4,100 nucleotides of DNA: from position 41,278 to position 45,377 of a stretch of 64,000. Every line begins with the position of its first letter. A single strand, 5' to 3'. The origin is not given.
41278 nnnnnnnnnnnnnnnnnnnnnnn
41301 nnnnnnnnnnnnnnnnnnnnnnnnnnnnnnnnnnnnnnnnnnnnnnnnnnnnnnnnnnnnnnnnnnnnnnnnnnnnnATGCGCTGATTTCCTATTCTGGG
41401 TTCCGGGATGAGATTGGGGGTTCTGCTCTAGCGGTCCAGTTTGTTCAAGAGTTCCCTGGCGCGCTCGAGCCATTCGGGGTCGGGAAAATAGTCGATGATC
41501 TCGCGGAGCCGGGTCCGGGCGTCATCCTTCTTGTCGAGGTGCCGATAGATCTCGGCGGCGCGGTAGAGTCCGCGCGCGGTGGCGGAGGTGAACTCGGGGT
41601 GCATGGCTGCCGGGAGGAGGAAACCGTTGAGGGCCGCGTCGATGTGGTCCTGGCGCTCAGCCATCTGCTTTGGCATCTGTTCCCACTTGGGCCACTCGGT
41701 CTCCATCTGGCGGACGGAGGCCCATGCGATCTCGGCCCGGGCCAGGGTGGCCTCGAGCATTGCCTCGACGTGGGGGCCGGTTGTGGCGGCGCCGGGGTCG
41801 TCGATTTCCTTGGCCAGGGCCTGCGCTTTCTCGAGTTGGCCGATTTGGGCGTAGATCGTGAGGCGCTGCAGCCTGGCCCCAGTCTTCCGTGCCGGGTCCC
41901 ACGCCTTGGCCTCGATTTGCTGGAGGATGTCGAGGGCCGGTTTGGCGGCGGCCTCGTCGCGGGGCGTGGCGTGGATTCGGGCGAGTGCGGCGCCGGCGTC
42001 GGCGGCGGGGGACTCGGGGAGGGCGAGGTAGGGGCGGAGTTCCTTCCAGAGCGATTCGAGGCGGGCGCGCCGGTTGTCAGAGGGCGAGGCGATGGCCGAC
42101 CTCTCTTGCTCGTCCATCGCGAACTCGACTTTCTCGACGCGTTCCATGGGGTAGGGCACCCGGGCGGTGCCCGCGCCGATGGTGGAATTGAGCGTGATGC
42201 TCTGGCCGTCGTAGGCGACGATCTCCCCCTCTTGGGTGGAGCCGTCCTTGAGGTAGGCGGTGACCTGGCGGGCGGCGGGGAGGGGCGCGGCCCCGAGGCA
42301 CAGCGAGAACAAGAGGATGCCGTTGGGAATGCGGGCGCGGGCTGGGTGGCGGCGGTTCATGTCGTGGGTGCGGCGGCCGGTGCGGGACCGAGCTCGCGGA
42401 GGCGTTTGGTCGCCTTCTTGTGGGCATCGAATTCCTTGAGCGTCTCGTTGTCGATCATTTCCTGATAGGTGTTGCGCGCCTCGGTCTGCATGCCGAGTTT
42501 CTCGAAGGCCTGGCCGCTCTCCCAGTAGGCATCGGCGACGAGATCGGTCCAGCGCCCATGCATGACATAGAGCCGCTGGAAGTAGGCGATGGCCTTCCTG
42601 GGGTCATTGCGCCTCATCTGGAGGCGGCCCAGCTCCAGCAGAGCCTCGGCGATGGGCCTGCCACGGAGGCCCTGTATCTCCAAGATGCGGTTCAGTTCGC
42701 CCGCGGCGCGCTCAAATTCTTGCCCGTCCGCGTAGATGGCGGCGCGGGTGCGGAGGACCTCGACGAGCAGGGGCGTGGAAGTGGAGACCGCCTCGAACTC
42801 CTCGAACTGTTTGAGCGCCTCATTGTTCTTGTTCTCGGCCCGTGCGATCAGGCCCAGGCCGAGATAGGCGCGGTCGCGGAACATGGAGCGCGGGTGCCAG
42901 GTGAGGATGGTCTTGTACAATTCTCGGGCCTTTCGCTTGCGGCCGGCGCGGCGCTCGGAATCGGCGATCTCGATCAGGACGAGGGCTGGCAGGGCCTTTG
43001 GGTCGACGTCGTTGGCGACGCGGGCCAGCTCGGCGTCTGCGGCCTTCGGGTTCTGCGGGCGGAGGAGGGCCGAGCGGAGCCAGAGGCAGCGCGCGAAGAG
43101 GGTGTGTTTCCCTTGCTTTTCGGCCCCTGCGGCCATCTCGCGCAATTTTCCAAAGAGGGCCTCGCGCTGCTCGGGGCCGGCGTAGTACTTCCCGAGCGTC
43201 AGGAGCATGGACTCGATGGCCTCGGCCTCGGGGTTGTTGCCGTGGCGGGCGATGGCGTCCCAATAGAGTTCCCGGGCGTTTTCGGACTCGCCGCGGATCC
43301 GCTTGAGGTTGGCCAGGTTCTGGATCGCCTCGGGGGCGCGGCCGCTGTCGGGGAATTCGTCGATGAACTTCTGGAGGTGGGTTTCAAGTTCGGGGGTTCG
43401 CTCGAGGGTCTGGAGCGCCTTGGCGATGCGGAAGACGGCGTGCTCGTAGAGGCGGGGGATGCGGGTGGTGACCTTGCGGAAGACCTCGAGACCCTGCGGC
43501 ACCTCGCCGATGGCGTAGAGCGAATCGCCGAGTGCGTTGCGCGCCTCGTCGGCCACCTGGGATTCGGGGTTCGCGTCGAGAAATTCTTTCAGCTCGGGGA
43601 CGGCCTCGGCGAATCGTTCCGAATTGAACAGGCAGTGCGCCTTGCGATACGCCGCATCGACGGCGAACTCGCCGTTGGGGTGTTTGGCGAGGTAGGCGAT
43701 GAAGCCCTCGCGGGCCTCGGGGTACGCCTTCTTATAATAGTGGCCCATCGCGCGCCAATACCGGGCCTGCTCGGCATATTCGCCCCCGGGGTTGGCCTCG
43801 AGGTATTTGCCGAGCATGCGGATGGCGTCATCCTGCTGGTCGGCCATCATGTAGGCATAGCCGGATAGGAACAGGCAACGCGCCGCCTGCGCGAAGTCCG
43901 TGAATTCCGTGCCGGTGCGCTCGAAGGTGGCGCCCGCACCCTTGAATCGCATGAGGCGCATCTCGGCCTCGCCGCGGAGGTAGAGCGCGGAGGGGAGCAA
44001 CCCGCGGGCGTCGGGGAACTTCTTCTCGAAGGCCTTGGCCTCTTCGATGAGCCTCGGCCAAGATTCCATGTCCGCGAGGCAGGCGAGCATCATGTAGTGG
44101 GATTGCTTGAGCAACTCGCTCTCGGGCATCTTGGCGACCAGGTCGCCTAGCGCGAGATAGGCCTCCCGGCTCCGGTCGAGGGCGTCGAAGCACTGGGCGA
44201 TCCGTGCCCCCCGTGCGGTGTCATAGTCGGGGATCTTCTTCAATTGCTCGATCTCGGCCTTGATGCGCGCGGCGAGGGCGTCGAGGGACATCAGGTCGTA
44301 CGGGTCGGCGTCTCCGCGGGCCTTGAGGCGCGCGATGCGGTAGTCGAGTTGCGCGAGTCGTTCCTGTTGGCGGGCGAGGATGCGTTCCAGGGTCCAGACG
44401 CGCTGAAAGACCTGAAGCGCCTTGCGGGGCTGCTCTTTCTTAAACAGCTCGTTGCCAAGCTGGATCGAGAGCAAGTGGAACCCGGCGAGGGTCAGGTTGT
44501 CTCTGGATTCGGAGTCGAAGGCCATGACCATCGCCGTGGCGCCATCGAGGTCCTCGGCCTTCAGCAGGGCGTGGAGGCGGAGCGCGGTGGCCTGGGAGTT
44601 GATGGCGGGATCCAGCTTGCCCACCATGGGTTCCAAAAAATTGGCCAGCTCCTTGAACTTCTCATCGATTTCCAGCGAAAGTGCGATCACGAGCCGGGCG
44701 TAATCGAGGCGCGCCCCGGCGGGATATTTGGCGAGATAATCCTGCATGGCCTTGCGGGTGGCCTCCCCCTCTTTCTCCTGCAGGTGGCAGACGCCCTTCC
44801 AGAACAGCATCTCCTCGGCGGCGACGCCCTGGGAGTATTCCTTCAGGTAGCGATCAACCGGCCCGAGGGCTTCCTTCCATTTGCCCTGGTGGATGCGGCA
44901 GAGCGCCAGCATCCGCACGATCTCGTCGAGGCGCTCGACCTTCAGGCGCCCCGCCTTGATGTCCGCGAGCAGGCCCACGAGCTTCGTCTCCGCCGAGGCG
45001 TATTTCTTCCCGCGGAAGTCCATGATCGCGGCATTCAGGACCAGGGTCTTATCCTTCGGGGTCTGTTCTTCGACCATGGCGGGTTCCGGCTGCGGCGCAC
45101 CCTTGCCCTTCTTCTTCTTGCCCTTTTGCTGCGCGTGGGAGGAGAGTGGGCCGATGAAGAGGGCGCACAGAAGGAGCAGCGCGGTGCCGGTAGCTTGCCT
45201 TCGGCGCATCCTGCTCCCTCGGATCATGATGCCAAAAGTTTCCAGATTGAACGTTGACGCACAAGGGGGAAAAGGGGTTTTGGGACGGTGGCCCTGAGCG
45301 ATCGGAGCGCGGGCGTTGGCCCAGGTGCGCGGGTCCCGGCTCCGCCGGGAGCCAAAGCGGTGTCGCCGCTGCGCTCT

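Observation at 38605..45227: ExbB-ExbD-ExbD motor coupled to a TonB-like vWA protein and two TPR scaffolds: candidate uncharacterised PMF-driven envelope system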

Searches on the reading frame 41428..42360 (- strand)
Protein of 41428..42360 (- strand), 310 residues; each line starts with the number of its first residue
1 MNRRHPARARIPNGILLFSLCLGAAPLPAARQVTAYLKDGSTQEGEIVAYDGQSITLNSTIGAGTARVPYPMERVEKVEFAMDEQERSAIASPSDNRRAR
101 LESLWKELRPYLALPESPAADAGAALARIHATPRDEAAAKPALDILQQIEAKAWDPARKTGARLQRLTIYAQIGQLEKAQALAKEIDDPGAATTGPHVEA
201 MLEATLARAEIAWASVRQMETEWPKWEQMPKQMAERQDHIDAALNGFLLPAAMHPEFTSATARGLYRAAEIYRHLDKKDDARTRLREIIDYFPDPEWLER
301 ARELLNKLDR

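Call 4: search_protein_families(library=pfam, proteins=[window:41428-42360:-], max_evalue=0.1)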
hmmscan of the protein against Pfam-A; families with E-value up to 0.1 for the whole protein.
window:41428-42360:- (310 aa): 5 families
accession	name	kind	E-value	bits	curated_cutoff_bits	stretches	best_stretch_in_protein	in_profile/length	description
PF13174.12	TPR_6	-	0.00014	22.8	26.3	1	265-294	3-32/33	Tetratricopeptide repeat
PF07719.23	TPR_2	-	0.0071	16.8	27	1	262-294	1-33/34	Tetratricopeptide repeat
PF13181.12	TPR_8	-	0.02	15.5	25.7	0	262-294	1-33/34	Tetratricopeptide repeat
PF14559.12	TPR_19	-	0.036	14.8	25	0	265-297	28-61/68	Tetratricopeptide repeat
PF08336.16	P4Ha_N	-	0.073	13.3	25.3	0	212-273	61-122/135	Prolyl 4-Hydroxylase alpha-subunit, N-terminal region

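Call 5: search_protein_families(library=ncbifam, proteins=[window:41428-42360:-], max_evalue=0.1)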
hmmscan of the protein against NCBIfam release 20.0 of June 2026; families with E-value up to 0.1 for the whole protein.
window:41428-42360:- (310 aa): 5 families
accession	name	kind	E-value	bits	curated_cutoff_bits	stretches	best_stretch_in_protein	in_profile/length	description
TIGR03504.1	FimV_Cterm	subfamily_domain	0.0035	17.3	30.65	1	269-308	6-44/44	FimV/HubP family polar landmark protein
TIGR02795.1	tol_pal_ybgF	equivalog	0.0057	17.2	90.1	1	237-301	52-115/119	tol-pal system protein YbgF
NF047624.1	LIC_13076_fam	equivalog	0.013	15.4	110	1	34-80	168-214/214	LIC_13076 family protein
NF047690.1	LIC20036_fam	subfamily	0.03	14.2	250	1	37-92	35-85/195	LIC20036 family protein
NF052312.1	T9SS_PorW_SprE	equivalog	0.083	11.5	250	0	261-299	544-583/716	type IX secretion system periplasmic lipoprotein PorW/SprE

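Call 22: find_homologous_proteins(query=window:41428-42360:-, max_evalue=0.001)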
Query window:41428-42360:- (310 aa): 3 proteins with E <= 0.001 among 8000 candidates.
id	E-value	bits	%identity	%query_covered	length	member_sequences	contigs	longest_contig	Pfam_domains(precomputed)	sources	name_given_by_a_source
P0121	5.8e-199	678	100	100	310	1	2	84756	-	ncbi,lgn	-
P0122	7.3e-172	589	87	100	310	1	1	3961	-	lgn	-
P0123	2.5e-127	443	68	95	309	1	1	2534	-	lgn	-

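Call 23: find_encoding_contigs(protein=P0121, flank=2000, max_places=2)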
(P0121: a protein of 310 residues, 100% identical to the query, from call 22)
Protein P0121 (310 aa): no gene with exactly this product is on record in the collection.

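Call 60: search_solved_structures(query=A6, max_evalue=1)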
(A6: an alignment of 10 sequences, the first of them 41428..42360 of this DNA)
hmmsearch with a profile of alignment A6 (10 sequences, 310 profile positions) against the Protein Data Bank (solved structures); distinct sequences matched with E-value up to 1: 11.
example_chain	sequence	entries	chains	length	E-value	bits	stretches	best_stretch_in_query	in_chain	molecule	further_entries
6een_C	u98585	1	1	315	1.4e-08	37.5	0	133-185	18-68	Designer Pentatricopeptide Protein dPPR10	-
6een_A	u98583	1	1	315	1.5e-08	37.4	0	133-185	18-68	Designer Pentatricopeptide Protein dPPR10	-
6een_B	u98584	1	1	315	7.4e-08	35.1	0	133-185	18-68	Designer Pentatricopeptide Protein dPPR10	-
6een_D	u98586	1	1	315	8.3e-08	34.9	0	133-185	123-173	Designer Pentatricopeptide Protein dPPR10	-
4ozs_A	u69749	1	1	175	4.5e-05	26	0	133-185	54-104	Alpha solenoid protein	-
6g5s_A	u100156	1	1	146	5.7e-05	25.6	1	260-308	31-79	Cell division coordinator CpoB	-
9evs_i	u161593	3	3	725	0.0072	18.7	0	154-215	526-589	mS77 (NFD5) | PROP1-like PPR domain-containing protein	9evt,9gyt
9kfx_A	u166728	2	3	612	0.091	15.1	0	156-185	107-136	Synthetic PPR-DYW protein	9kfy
3mx9_A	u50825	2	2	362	0.36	13.1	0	91-170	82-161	Protein scV3V2(G19S) | scV3V2(G19S)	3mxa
9n2d_F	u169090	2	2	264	0.56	12.5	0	260-306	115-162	Bam D | DNA uptake lipoprotein-like protein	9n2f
9lys_A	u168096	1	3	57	0.65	12.3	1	111-153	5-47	dAIT03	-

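Call 66: predict_structure(alignment_id=A7)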
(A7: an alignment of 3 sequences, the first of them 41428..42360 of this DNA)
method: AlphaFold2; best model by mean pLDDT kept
length: 310 residues; sequences in the alignment: 3
mean_pLDDT: 74.6   pTM: 0.55
mean pLDDT of the five models: 74.6, 73.8, 72.8, 54.5, 47.4
residues with pLDDT >= 90: 46; 70-90: 166; 50-70: 59; < 50: 39
segments of 3 or more residues with pLDDT < 50: 1-27, 188-197
pLDDT, mean of each block of 10 residues (from residue 1): 35 33 43 89 87 84 83 88 88 90 89 82 91 81 92 81 81 68 61 46 63 71 57 69 69 61 83 85 88 85 90
secondary structure, 60 per line:
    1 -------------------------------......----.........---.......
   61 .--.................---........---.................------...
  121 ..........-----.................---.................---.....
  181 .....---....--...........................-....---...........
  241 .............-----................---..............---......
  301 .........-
elements in order: E32-37 E42-50 E54-61 E64-71 E75-80 H84-91 H95-111 H118-130 H136-152 H156-172 H176-185 H189-192 H195-221 H223-226 H230-253 H259-274 H278-291 H295-309

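Call 69: fold_search(model_id=the predicted structure, library=pdb)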
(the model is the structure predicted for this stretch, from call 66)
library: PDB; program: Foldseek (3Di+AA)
matches with E <= 10: 1411; with E <= 0.001: 0
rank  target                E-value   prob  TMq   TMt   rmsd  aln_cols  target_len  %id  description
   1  8chy                  1.0e-03  1.00  0.22  0.24  14.2       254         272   13  Crystal structure of an 8-repeat consensus TPR superhelix with Zinc. (released 2024-02-21)
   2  5fjy_A                1.1e-03  1.00  0.26  0.30  11.0       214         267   15  Crystal structure of mouse kinesin light chain 2 (residues 161-480) (released 2016-02-24)
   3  4zlh_B                1.5e-03  1.00  0.31  0.30   8.1       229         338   17  Structure of the LapB cytoplasmic domain at 2 angstroms (released 2015-11-11)
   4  9up5_A                1.7e-03  1.00  0.30  0.28   9.1       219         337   18  Crystal structure of LapB from Klebsiella pneumoniae (released 2026-03-04)
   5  5efr                  2.5e-03  1.00  0.30  0.25  20.8       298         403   16  Crystal Structure of a BamA-BamD fusion (released 2016-01-27)
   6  3qky                  2.9e-03  1.00  0.29  0.33   9.1       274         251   16  Crystal structure of Rhodothermus marinus BamD (released 2011-04-20)
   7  9qhb                  2.9e-03  0.99  0.23  0.25  14.5       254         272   12  Crystal structure of 16-repeat CTPR protein with eliminated coordination sites (released 2025-10-22)
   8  6swu_E                3.4e-03  1.00  0.27  0.28  11.3       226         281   16  Crystal structure of the TPR domain of KLC1 in complex with an engineered high-affinity cargo peptide. (released 2020-09-30)
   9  9qhc_B                3.9e-03  0.99  0.23  0.25  15.8       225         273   13  Crystal structure of 8-repeat CTPR protein with eliminated coordination sites (released 2025-10-22)
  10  6swu_B                4.1e-03  1.00  0.27  0.28  11.1       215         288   17  Crystal structure of the TPR domain of KLC1 in complex with an engineered high-affinity cargo peptide. (released 2020-09-30)
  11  7cc7                  4.1e-03  1.00  0.26  0.33  12.9       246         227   15  Tetratricopeptide repeat (TPR) domain of protein tyrosine phosphatase-interacting protein 51 (PTPIP51) (released 2021-01-20)
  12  3ceq_A                4.1e-03  1.00  0.26  0.30  10.3       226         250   13  The TPR domain of Human Kinesin Light Chain 2 (hKLC2) (released 2008-08-12)
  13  6swu_F                4.5e-03  1.00  0.30  0.33  10.6       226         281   16  Crystal structure of the TPR domain of KLC1 in complex with an engineered high-affinity cargo peptide. (released 2020-09-30)
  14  8zht_B                4.8e-03  1.00  0.25  0.38  11.6       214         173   15  Structure of PpiD-YfgM complex (released 2025-02-12)
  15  3ceq_B                5.2e-03  1.00  0.30  0.34   8.4       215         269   16  The TPR domain of Human Kinesin Light Chain 2 (hKLC2) (released 2008-08-12)
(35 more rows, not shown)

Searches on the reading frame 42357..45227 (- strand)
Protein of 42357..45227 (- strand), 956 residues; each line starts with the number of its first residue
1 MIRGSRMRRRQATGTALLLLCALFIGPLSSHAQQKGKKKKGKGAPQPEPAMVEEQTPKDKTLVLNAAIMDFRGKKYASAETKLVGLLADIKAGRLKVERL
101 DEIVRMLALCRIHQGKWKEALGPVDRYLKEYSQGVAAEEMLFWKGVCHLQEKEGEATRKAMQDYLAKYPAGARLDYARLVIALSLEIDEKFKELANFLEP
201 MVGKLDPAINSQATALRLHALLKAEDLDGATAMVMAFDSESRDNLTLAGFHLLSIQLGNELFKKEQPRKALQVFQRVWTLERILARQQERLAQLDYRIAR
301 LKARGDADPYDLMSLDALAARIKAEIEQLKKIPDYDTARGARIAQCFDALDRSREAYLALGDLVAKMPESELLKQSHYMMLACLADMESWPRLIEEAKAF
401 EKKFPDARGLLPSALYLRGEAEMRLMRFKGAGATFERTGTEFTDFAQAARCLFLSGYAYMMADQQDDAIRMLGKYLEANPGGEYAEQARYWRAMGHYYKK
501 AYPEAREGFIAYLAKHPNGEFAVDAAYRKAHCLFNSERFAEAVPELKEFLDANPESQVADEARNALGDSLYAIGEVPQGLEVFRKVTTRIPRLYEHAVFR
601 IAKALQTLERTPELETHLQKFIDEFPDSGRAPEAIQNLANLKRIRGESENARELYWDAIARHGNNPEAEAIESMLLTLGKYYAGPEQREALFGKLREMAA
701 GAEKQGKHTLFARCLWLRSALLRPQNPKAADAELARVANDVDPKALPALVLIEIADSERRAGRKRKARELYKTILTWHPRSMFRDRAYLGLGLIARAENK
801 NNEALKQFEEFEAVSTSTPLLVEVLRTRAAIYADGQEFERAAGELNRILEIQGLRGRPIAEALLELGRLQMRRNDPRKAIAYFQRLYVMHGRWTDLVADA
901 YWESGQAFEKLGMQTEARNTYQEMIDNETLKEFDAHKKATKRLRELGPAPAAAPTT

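Call 4: search_protein_families(library=pfam, proteins=[window:42357-45227:-], max_evalue=0.1)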
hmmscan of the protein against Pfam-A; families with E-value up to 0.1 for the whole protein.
window:42357-45227:- (956 aa): 17 families
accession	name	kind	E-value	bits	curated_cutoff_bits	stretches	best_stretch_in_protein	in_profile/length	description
PF13174.12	TPR_6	-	1.4e-26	91.6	26.3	2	861-886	1-26/33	Tetratricopeptide repeat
PF13432.12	TPR_16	-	1.3e-22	80.3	32.7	2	864-926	1-59/65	Tetratricopeptide repeat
PF07719.23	TPR_2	-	9.9e-22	75.7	27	1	860-886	1-27/34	Tetratricopeptide repeat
PF13525.12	YfiO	-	4.4e-15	56.4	25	2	497-643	16-138/203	Outer membrane lipoprotein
PF13428.12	TPR_14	-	1e-13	50.9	23.5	0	632-668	1-37/44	Tetratricopeptide repeat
PF13181.12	TPR_8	-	1.2e-11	44.2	25.7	0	524-555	2-33/34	Tetratricopeptide repeat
PF13424.12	TPR_12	-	2.6e-11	44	30.1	3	749-810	4-70/77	Tetratricopeptide repeat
PF00515.34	TPR_1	-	2.6e-11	43.3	27.8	0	860-885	1-26/34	Tetratricopeptide repeat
PF12895.13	ANAPC3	-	2.8e-05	24.8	27.2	1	524-585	24-81/82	Anaphase-promoting complex, cyclosome, subunit 3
PF13371.12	TPR_9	-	9e-05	22.9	35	1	529-566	35-72/73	Tetratricopeptide repeat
PF13176.12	TPR_7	-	0.0031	17.9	27.9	1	862-886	1-25/36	Tetratricopeptide repeat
PF14559.12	TPR_19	-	0.0061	17.3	25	0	500-559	5-62/68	Tetratricopeptide repeat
PF13431.12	TPR_17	-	0.0087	16.7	24.4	0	619-653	3-34/34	Tetratricopeptide repeat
PF12968.13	DUF3856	-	0.0093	16.4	27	0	859-925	61-130/143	Domain of Unknown Function (DUF3856)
PF13512.12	TPR_18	-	0.042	14.5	21.9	0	483-559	7-83/145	Tetratricopeptide repeat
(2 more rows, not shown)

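Call 5: search_protein_families(library=ncbifam, proteins=[window:42357-45227:-], max_evalue=0.1)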
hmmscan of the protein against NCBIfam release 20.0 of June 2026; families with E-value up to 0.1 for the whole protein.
window:42357-45227:- (956 aa): 12 families
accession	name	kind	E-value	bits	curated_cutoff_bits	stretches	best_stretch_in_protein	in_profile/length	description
TIGR02795.1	tol_pal_ybgF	equivalog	1.6e-40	138.4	90.1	6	525-632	4-113/119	tol-pal system protein YbgF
TIGR03302.1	OM_YfiO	subfamily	1.9e-28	99.5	81.4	4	499-648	46-168/239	outer membrane protein assembly factor BamD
NF052312.1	T9SS_PorW_SprE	equivalog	2e-13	49.9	250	3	769-928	88-246/716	type IX secretion system periplasmic lipoprotein PorW/SprE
NF040959.1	MamA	equivalog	6.7e-11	42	200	2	453-555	75-171/204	magnetosome protein MamA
NF008068.0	PRK10803.1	equivalog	4.5e-09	36.6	383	1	461-563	155-257/263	cell division protein CpoB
NF053852.1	vesicle_Bd0635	exception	5.9e-07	29.3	250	1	865-946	143-221/223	CpoB-like predatory vesicle lipoprotein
NF052415.1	T3SS_chap_SctY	equivalog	6.3e-07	29.9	70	1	102-166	41-105/106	type III secretion apparatus assembly chaperone SctY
NF008757.0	PRK11788.1-5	equivalog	8.5e-07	28.4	363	1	638-849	75-276/388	lipopolysaccharide assembly protein LapB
NF033920.0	C39_PA2778_fam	equivalog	2.3e-05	23.9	150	0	743-815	151-220/255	PA2778 family cysteine peptidase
NF047507.1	TPR_BatC_Lepto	exception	0.003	17.1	175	0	415-485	61-132/214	TPR repeat-containing protein BatC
TIGR03939.1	PGA_TPR_OMP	equivalog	0.0031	15.8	366.65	1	731-833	69-165/800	poly-beta-1,6 N-acetyl-D-glucosamine export porin PgaA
NF052400.1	M48_BAM_BepA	equivalog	0.01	14.7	570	1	467-559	289-377/483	beta-barrel assembly-enhancing protease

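Call 47: find_homologous_proteins(query=window:42357-45227:-, max_evalue=1e-10)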
Query window:42357-45227:- (956 aa): 13 proteins with E <= 1e-10 among 8000 candidates.
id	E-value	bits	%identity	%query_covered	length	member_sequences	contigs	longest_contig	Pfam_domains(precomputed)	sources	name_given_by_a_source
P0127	0.0e+0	2085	99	99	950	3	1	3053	PF13525.13,PF00515.35,PF13424.13,PF13432.13,PF13428.13,PF13181.13,PF07719.24,PF13174.13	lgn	-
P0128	0.0e+0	1418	88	48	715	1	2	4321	PF00515.35,PF13424.13,PF13432.13,PF13428.13,PF13181.13,PF07719.24,PF13174.13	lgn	-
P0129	3.2e-217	742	44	92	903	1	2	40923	PF14559.13,PF13525.13,PF00515.35,PF12895.14,PF13424.13,PF13432.13,PF13428.13,PF13181.13,PF07719.24,PF13174.13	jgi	jgi:TolA-binding protein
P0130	1.7e-209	716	43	92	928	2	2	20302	PF13431.13,PF13525.13,PF13176.13,PF13428.13,PF14559.13,PF00515.35,PF12895.14,PF13424.13,PF13432.13,PF13181.13,PF07719.24,PF13174.13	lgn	-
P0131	7.7e-203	694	40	94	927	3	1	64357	PF09976.16,PF13525.13,PF25062.2,PF13176.13,PF13428.13,PF14559.13,PF13371.13,PF00515.35,PF12895.14,PF13424.13,PF13432.13,PF13181.13,PF07719.24,PF13174.13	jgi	jgi:TolA-binding protein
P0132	1.7e-173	597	35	94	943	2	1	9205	PF13525.13,PF25058.2,PF13176.13,PF13428.13,PF13374.13,PF14559.13,PF00515.35,PF12895.14,PF13424.13,PF13432.13,PF13181.13,PF07719.24,PF13174.13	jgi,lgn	-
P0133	1.3e-135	472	33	88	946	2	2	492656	PF13525.13,PF25062.2,PF13414.13,PF13428.13,PF14559.13,PF24575.2,PF00515.35,PF12895.14,PF13424.13,PF13432.13,PF13181.13,PF07719.24,PF13174.13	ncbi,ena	-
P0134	5.6e-134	467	31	93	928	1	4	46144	PF13431.13,PF09976.16,PF13525.13,PF25058.2,PF13176.13,PF13428.13,PF14559.13,PF00515.35,PF12895.14,PF13424.13,PF13432.13,PF13181.13,PF07719.24,PF13174.13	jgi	-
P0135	7.1e-107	377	30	86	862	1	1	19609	PF13525.13,PF25062.2,PF23300.4,PF13176.13,PF13428.13,PF14559.13,PF00515.35,PF12895.14,PF13424.13,PF13432.13,PF13181.13,PF07719.24,PF13174.13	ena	-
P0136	4.0e-37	146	25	98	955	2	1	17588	PF13431.13,PF09976.16,PF13525.13,PF23300.4,PF13176.13,PF13428.13,PF13374.13,PF14559.13,PF00515.35,PF12895.14,PF13424.13,PF13432.13,PF13181.13,PF07719.24,PF13174.13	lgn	-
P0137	7.4e-29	119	21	80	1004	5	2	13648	PF09976.16,PF13525.13,PF13428.13,PF13512.13,PF14559.13,PF13371.13,PF00515.35,PF12895.14,PF13424.13,PF13432.13,PF13181.13,PF07719.24,PF13174.13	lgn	-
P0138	9.7e-23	99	22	57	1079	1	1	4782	PF13431.13,PF09976.16,PF13525.13,PF25058.2,PF13176.13,PF13428.13,PF14559.13,PF00515.35,PF12895.14,PF13424.13,PF13432.13,PF13181.13,PF07719.24,PF13174.13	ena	-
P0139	8.7e-13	66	24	54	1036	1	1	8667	PF13431.13,PF09976.16,PF13525.13,PF13428.13,PF25064.2,PF13512.13,PF14559.13,PF24575.2,PF00515.35,PF12895.14,PF13424.13,PF13432.13,PF13181.13,PF07719.24,PF13174.13,PF20308.5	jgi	jgi:TolA-binding protein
